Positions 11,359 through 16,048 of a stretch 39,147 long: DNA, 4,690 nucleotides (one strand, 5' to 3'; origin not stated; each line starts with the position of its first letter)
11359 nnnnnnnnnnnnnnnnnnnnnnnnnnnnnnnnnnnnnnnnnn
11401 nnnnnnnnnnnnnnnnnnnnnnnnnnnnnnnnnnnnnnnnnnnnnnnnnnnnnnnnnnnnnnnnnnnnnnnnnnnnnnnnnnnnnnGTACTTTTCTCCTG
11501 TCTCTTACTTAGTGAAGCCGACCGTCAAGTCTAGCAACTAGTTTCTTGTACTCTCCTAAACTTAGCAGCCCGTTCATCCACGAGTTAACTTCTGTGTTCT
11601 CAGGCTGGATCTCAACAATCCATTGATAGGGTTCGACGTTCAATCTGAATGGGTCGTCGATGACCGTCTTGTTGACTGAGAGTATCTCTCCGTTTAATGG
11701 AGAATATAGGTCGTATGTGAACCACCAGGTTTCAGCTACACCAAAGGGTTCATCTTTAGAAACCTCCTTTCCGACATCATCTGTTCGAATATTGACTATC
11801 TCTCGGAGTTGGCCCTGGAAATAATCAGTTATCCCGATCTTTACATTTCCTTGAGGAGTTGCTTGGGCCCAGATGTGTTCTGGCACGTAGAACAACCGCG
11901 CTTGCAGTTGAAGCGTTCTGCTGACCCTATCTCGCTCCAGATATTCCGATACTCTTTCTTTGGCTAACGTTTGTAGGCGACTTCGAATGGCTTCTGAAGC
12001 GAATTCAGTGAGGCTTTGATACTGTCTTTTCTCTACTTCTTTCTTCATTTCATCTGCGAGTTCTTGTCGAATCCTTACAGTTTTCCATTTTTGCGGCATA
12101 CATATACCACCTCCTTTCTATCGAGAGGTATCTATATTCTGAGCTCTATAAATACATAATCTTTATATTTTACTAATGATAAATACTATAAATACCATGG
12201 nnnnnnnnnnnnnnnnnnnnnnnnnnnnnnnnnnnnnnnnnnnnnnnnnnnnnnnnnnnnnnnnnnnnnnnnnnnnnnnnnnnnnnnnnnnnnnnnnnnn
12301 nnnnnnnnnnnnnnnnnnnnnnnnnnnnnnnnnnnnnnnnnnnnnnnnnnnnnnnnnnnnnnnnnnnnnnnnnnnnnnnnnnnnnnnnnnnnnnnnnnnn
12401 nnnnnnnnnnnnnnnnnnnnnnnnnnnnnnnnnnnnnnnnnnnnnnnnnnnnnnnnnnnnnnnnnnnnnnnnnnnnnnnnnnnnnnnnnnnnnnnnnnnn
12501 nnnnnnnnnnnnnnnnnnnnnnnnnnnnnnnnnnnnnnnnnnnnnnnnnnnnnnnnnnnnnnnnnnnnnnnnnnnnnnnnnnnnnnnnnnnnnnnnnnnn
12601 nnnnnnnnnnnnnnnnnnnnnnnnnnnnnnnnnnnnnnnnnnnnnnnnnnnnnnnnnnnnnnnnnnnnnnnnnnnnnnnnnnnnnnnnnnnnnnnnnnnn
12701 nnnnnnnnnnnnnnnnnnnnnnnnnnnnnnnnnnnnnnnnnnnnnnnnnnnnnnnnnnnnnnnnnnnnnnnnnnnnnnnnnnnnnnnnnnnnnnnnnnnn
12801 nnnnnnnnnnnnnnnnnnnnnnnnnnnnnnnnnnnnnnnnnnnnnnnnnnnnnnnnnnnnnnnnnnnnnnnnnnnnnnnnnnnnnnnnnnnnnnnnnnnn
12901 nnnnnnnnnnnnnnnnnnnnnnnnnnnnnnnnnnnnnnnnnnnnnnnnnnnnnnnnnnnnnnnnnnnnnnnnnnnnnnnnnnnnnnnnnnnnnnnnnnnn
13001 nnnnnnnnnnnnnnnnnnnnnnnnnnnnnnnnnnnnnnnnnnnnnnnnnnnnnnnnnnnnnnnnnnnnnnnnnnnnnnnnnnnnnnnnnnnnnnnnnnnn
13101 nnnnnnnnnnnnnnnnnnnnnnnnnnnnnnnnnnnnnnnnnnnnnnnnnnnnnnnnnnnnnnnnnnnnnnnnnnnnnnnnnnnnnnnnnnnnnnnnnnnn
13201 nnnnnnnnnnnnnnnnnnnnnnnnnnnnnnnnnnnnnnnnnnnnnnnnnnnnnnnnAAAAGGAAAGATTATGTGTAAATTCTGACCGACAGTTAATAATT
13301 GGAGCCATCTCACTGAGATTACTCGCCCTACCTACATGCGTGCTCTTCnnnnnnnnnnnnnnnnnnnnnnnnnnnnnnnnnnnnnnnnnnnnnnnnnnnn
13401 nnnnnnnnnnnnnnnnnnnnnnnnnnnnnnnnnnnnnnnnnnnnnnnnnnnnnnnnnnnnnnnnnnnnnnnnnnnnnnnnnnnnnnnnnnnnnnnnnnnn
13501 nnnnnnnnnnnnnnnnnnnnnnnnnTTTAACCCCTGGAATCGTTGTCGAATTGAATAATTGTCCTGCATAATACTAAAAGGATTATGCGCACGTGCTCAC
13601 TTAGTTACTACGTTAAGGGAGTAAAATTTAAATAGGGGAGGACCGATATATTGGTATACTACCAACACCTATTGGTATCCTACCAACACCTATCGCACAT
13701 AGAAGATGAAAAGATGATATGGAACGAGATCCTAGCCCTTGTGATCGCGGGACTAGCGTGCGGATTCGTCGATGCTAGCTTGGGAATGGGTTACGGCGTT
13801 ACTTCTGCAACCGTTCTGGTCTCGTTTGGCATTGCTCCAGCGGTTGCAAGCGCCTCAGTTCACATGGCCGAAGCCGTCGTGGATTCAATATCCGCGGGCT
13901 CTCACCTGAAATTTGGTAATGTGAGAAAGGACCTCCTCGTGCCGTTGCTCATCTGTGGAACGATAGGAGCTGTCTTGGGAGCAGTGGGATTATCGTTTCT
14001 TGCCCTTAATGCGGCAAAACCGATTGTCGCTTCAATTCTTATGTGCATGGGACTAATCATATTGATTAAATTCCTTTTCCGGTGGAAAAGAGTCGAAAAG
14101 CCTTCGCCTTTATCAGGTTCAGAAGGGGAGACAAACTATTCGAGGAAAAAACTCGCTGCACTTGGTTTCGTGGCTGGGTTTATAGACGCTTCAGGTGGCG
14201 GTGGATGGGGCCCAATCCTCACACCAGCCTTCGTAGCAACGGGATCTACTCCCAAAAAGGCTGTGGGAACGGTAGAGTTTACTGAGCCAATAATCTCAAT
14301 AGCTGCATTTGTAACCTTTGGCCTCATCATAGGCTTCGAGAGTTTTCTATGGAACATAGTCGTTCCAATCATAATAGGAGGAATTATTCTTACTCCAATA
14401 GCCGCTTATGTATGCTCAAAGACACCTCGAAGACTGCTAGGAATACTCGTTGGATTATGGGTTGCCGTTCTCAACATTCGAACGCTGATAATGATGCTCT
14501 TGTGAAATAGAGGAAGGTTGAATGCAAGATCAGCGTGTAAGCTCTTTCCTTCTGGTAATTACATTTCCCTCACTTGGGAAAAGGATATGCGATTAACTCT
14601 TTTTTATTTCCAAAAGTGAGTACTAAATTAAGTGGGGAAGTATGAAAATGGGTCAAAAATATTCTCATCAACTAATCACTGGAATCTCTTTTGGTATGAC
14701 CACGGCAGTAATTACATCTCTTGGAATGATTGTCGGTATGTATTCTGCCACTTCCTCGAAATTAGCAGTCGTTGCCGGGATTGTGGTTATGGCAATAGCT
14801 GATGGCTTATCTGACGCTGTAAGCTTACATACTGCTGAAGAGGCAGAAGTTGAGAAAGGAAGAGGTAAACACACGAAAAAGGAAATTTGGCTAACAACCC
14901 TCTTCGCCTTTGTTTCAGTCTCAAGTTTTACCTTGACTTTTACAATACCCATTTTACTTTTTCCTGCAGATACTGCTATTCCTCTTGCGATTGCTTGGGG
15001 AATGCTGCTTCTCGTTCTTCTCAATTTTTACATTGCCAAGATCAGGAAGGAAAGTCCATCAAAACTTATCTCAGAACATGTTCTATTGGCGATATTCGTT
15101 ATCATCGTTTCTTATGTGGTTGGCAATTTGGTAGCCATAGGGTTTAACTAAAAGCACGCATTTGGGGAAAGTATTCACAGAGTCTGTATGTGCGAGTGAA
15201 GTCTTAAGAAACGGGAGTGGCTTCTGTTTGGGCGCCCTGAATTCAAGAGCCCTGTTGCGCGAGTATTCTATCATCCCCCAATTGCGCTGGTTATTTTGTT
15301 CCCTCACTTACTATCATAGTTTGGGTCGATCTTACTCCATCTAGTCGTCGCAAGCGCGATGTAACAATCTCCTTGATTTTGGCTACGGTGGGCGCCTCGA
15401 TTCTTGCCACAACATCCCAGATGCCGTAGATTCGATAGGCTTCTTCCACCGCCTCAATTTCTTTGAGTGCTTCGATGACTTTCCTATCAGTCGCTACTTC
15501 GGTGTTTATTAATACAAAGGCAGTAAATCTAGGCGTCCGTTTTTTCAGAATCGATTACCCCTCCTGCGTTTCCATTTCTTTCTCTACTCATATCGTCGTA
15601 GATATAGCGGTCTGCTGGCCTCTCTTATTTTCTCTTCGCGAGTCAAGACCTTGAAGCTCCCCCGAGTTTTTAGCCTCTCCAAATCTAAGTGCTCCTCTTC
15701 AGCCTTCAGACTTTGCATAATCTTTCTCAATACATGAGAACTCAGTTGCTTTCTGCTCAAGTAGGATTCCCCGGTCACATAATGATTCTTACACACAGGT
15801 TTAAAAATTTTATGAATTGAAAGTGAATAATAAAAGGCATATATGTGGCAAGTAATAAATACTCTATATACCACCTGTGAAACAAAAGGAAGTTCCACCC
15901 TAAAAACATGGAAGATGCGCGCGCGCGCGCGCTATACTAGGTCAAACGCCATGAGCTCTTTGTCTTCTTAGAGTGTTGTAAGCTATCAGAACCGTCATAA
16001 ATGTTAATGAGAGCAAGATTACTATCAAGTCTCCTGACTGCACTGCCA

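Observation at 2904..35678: Extreme concentration of HdrA/MvhD modules: seven HdrA flavin modules and six MvhD domains, but only two HdrBC pairs, in about 33 kb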

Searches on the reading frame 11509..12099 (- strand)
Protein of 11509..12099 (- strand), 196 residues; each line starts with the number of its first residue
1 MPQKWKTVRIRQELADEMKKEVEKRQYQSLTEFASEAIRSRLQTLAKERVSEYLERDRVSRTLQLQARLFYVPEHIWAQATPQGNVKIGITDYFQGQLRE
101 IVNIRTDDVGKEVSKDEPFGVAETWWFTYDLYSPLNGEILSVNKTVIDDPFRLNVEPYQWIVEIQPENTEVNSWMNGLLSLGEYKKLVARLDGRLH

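Call 3: search_protein_families(library=pfam, proteins=[window:11509-12099:-], max_evalue=0.001)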
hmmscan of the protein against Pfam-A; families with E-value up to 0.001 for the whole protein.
window:11509-12099:- (196 aa): 1 family
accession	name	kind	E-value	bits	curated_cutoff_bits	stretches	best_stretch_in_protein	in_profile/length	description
PF01597.25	GCV_H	-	4.6e-23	81.9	22.2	1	70-188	2-119/122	Glycine cleavage H-protein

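Call 6: search_protein_families(library=ncbifam, proteins=[window:11509-12099:-], max_evalue=0.00001)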
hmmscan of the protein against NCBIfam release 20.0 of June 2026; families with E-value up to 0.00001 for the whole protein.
window:11509-12099:- (196 aa): 3 families
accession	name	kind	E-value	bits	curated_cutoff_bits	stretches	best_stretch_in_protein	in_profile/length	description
NF002270.0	PRK01202.1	subfamily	3.1e-27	94.9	117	1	64-189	3-127/129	glycine cleavage system protein GcvH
TIGR00527.1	gcvH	equivalog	2.1e-21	76.3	115.85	1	68-189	5-126/129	glycine cleavage system protein GcvH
TIGR03077.1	not_gcvH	equivalog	8.7e-08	32.2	144.05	1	71-164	2-97/110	glycine cleavage protein H-like protein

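Call 38: search_solved_structures(query=window:11509-12099:-, max_evalue=0.001, show_alignments=2)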
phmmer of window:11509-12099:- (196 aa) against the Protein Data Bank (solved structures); distinct sequences matched with E-value up to 0.001: 13.
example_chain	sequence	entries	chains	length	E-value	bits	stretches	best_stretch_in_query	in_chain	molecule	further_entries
3ift_A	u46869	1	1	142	2.7e-16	63.3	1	65-181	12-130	Glycine cleavage system H protein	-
3hgb_A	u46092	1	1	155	3.6e-16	62.8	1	65-181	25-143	Glycine cleavage system H protein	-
1dxm_A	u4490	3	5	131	6.2e-15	58.8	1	69-188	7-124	H PROTEIN | H PROTEIN OF THE GLYCINE CLEAVAGE SYSTEM | H-PROTEIN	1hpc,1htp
3a8i_E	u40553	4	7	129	6.8e-15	58.7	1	66-174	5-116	Glycine cleavage system H protein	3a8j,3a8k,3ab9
3a7a_B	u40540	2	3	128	7.2e-15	58.6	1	66-174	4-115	Glycine cleavage system H protein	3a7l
1onl_A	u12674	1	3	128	1.7e-14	57.4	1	69-186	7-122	glycine cleavage system H protein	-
3tzu_A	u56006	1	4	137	1.4e-12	51.1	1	71-167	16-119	Glycine cleavage system H protein 1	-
3klr_A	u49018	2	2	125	1.1e-11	48.2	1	72-187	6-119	Glycine cleavage system H protein | Glycine cleavage system H protein, mitochondrial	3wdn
3mxu_A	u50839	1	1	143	4.2e-11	46.3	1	67-187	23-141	Glycine cleavage system H protein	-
2edg_A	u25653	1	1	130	4.3e-11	46.3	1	72-187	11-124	Glycine cleavage system H protein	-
8ugo_E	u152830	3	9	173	9.3e-11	45.2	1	68-187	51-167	Glycine cleavage system H protein, mitochondrial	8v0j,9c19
1zko_A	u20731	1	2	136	1.2e-09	41.5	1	71-164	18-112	Glycine cleavage system H protein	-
2ka7_A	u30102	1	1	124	1.2e-09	41.5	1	71-164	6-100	Glycine cleavage system H protein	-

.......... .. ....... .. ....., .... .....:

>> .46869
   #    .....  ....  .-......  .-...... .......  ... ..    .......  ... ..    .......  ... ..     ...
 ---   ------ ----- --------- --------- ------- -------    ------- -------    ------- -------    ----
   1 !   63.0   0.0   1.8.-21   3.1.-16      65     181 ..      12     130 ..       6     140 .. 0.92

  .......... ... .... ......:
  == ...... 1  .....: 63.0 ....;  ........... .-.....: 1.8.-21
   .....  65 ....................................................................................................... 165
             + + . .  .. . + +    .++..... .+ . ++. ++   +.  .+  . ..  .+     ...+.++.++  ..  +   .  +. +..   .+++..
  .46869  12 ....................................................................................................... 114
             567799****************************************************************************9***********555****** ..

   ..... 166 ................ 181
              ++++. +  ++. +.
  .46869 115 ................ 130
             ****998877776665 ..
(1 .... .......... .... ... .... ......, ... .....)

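Call 54: search_protein_representatives(protein=window:11509-12099:-)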
Query: 196 residues. Proteins with E-value up to 0.001 (for the whole library): 3354; up to 1e-10: 226; up to 1e-30: 12. The best 150 are listed.
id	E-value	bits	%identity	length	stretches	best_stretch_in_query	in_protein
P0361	5.3e-117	404.8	51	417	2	1-194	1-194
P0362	2.0e-76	272.4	59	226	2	42-179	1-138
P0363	1.2e-56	208.0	61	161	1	4-165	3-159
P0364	6.4e-55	202.3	54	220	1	4-193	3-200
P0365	7.1e-55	202.2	75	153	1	78-195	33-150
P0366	6.6e-52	192.5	48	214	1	3-195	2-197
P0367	5.3e-44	166.7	44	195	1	6-195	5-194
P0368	2.6e-39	151.4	41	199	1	6-189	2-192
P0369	8.4e-38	146.5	40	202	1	3-189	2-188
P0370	1.7e-34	135.7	53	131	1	65-189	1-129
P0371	2.2e-34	135.3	48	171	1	63-188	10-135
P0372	4.8e-34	134.2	39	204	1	3-192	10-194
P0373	3.0e-30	121.8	43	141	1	63-189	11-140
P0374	4.8e-30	121.2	36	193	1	1-188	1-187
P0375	9.7e-30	120.2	41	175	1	51-188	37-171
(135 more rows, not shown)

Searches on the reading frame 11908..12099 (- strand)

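Call 57: search_protein_families(library=pfam, proteins=[window:11908-12099:-], max_evalue=1)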
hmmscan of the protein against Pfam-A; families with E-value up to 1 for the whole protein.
seq(64 aa): 3 families
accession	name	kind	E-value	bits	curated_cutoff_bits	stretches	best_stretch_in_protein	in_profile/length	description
PF07704.17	PSK_trans_fac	-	0.013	16.8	28.3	1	9-56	4-51/82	Rv0623-like transcription factor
PF05761.20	5_nucleotid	-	0.084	12.2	28.5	1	3-48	321-368/460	5' nucleotidase family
PF13708.11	DUF4942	-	0.088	12.9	25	1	7-52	15-61/190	Domain of unknown function (DUF4942)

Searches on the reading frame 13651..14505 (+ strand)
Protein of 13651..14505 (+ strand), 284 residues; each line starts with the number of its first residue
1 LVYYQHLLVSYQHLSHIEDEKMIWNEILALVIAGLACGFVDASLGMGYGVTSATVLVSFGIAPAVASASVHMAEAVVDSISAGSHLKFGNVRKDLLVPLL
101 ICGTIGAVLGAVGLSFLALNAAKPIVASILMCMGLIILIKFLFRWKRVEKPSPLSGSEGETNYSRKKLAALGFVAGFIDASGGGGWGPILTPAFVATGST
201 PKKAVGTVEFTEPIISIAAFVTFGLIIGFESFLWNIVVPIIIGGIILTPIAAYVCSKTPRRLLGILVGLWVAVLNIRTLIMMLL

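Call 4: search_protein_families(library=pfam, proteins=[window:13651-14505:+], max_evalue=0.001)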
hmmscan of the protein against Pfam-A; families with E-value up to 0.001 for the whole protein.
window:13651-14505:+ (284 aa): 1 family
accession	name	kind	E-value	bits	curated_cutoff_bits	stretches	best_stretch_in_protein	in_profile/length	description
PF01925.25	TauE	-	1.6e-35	123.3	32.6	1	30-277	1-236/237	Sulfite exporter TauE/SafE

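Call 60: search_protein_families(library=ncbifam, proteins=[window:13651-14505:+], max_evalue=1e-8)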
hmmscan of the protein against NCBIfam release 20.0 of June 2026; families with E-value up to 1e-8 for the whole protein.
window:13651-14505:+ (284 aa): 0 families

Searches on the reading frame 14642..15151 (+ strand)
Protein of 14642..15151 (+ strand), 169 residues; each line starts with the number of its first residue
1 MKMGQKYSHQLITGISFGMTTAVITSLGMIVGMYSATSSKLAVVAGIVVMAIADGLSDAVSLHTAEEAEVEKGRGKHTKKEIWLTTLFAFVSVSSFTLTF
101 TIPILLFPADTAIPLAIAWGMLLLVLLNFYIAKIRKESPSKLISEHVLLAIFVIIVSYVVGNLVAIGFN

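Call 4: search_protein_families(library=pfam, proteins=[window:14642-15151:+], max_evalue=0.001)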
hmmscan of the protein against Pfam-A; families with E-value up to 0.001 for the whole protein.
window:14642-15151:+ (169 aa): 0 families

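Call 57: search_protein_families(library=pfam, proteins=[window:14642-15151:+], max_evalue=1)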
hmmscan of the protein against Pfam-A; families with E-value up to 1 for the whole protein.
window:14642-15151:+ (169 aa): 3 families
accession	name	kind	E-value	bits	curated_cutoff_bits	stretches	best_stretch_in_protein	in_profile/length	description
PF19845.4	DUF6320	-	0.0013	19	29.9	1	78-161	8-90/186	Family of unknown function (DUF6320)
PF01988.24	VIT1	-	0.0081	16.4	28.1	1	60-161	114-213/214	VIT family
PF09843.14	DUF2070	-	0.21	10.3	30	1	6-156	3-149/561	Predicted membrane protein (DUF2070)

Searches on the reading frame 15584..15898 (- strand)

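Call 4: search_protein_families(library=pfam, proteins=[window:15584-15898:-], max_evalue=0.001)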
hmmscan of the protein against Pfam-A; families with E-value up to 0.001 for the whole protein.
window:15584-15898:- (104 aa): 0 families

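Call 57: search_protein_families(library=pfam, proteins=[window:15584-15898:-], max_evalue=1)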
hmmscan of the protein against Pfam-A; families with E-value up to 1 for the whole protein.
window:15584-15898:- (104 aa): 2 families
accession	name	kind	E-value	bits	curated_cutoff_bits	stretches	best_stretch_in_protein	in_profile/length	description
PF04848.19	Pox_A22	-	0.0048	17.5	22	1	18-68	68-118/143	Poxvirus A22 protein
PF14018.11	DUF4234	-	0.087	13.4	25.3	1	14-40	11-36/70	Domain of unknown function (DUF4234)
